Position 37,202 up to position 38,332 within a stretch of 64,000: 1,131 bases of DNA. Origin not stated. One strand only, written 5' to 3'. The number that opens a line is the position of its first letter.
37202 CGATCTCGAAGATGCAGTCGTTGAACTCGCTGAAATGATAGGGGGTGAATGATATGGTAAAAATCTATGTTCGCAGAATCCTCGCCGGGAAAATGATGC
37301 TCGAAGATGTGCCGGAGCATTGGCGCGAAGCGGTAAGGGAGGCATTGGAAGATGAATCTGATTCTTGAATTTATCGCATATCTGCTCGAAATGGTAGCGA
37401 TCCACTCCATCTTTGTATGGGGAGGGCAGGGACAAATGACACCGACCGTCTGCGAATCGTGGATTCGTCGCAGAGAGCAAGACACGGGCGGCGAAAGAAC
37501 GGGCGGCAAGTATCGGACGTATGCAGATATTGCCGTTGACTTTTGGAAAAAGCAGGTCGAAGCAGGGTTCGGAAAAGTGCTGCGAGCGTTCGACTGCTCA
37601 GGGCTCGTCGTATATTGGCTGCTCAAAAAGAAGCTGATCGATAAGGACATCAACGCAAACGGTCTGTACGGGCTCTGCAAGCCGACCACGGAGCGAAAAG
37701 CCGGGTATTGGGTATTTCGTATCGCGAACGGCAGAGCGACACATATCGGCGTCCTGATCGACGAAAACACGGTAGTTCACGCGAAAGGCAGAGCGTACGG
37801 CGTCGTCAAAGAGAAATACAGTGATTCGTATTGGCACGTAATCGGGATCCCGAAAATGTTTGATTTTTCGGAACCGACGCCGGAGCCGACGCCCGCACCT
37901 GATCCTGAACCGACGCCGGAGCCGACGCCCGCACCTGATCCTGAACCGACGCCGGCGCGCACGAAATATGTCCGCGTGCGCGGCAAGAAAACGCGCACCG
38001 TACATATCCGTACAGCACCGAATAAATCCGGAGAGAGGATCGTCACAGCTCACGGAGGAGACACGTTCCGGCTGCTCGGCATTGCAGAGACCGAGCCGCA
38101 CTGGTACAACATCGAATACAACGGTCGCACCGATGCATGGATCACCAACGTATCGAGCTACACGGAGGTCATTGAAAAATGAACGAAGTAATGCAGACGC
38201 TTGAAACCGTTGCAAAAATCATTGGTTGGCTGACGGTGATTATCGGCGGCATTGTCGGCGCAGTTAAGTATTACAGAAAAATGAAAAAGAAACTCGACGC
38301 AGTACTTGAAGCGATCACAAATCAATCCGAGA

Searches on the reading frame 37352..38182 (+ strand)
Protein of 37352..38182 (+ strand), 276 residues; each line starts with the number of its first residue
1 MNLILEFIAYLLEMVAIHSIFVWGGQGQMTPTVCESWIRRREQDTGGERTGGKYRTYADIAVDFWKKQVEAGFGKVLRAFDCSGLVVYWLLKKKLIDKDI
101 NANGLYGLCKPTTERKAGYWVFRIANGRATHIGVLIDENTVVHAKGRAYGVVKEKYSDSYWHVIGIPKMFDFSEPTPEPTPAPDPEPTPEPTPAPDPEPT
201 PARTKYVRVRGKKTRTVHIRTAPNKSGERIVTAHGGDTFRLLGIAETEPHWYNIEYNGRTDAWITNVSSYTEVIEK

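Call 49: search_protein_families(library=phrogs, proteins=[window:37352-38182:+], max_evalue=0.00001)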
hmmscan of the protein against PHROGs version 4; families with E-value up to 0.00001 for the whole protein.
window:37352-38182:+ (276 aa): 1 family
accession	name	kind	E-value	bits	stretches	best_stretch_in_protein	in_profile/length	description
phrog_329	-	tail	6.6e-10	38.8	1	45-162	523-647/949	minor tail protein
